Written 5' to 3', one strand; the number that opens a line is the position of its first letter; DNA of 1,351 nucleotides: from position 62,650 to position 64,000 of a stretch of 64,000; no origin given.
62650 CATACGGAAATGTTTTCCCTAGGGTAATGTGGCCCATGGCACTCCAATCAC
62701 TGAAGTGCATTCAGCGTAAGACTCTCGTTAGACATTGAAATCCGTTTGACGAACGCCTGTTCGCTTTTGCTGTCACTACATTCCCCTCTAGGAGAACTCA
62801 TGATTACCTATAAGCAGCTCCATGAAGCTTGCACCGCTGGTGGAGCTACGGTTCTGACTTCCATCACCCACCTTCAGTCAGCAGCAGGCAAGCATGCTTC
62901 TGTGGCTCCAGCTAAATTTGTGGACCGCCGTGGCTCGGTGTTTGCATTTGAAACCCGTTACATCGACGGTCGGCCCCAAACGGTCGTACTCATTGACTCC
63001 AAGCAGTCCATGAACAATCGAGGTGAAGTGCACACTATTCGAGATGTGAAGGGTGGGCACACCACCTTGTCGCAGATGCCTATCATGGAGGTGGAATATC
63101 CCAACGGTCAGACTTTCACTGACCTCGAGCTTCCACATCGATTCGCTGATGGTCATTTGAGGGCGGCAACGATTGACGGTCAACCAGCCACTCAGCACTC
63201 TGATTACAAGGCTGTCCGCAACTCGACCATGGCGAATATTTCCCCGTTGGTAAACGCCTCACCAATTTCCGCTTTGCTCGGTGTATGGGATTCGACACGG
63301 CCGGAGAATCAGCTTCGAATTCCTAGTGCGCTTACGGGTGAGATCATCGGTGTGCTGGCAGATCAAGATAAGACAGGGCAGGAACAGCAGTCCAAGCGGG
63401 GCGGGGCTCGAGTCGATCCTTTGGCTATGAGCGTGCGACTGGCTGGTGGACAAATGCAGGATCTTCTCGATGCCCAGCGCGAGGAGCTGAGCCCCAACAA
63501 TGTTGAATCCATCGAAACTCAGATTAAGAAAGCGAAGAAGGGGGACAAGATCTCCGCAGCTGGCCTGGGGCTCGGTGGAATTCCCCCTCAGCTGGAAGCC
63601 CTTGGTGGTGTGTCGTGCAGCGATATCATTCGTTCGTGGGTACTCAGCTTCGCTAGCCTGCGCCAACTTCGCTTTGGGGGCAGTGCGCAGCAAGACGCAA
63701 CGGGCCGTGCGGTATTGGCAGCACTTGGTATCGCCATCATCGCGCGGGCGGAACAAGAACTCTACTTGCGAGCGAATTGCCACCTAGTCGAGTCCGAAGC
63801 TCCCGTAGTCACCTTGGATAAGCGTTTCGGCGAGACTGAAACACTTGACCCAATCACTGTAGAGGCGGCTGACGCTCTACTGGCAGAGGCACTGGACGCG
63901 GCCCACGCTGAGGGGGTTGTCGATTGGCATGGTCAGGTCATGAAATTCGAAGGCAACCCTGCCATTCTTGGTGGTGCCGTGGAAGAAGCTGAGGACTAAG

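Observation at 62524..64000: Cas7-like (type I-G/I-U Csb1-family) gene at the window edge: probable start of a CRISPR-Cas or defence island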

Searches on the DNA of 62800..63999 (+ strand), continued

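Call 63: search_rna_families(source=L001, start=9400, end=20994, threshold=evalue, max_evalue=0.1)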
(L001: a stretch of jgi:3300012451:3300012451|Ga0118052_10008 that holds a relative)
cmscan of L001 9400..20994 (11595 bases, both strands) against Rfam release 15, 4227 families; matches with E-value up to 0.1: 0.
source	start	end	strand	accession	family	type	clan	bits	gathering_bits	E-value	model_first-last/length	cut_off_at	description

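Call 71: search_with_rna_model(model_id=R1, sources=[L076, L077, L079, L080, L078], max_evalue=0.01, show_alignments=3)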
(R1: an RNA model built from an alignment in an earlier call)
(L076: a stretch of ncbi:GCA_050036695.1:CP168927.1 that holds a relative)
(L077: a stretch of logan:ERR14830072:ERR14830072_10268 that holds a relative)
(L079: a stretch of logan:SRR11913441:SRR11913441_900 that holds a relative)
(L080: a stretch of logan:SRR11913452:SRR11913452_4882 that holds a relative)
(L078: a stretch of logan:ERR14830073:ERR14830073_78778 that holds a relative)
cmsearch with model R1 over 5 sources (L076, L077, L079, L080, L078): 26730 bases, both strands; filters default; matches with E-value up to 0.01: 7.
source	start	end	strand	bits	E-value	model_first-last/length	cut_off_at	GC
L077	2308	2391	-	67.5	3.3e-18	1-84/84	no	0.62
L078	257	340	-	67.5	3.3e-18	1-84/84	no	0.62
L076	2677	2760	-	64.1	3.3e-17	1-84/84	no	0.56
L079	1623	1706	-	24.3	1.8e-05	1-84/84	no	0.46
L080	201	284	-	24.3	1.8e-05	1-84/84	no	0.46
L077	2311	2394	+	17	0.0026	1-84/84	no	0.6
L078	260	343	+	17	0.0026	1-84/84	no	0.6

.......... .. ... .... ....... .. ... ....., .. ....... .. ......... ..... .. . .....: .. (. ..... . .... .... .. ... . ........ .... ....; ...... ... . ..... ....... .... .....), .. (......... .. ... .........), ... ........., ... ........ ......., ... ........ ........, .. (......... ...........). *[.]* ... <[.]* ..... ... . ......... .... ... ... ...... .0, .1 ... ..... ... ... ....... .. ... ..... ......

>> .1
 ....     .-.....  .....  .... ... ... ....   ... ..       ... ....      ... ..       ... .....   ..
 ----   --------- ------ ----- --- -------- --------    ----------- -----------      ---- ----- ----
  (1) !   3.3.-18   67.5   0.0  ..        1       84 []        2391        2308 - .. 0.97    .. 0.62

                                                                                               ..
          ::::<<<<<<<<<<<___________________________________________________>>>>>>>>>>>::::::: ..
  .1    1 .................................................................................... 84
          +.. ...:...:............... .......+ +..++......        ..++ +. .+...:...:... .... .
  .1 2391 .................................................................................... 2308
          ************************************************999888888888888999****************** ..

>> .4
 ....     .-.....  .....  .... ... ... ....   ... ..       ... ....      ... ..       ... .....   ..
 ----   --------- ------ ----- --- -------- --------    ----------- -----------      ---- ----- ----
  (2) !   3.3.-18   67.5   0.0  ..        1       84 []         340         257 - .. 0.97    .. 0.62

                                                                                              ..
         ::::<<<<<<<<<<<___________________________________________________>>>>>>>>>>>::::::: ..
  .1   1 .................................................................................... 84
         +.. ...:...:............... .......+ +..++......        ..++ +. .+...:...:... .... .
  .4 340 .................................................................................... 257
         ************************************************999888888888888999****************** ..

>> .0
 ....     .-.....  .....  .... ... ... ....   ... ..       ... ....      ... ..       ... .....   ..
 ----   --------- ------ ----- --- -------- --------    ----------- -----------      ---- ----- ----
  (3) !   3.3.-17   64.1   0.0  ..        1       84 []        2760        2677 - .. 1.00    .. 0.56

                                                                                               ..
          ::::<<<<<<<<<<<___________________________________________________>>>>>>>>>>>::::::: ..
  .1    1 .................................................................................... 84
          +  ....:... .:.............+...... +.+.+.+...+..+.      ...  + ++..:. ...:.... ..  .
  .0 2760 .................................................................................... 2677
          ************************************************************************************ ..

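Call 90: search_dna_similar(query=L008:18554-20956:+, collection=phages, mode=distant, max_evalue=0.05, max_rows=20)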
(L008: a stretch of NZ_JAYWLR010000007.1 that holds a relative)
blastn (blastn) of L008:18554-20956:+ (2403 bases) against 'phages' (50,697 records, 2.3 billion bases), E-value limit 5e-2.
No match.

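Call 91: search_dna_similar(query=L017:18657-21172:+, collection=phages, mode=distant, max_evalue=0.05, max_rows=20)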
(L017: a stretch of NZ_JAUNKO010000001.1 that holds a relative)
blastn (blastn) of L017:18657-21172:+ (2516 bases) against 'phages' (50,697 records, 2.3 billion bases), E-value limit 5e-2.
No match.

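Call 92: search_dna_similar(query=L010:18518-20437:+, collection=phages, mode=distant, max_evalue=0.05, max_rows=20)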
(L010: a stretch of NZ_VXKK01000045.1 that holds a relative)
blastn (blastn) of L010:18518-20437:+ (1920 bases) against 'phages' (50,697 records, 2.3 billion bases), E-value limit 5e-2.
No match.
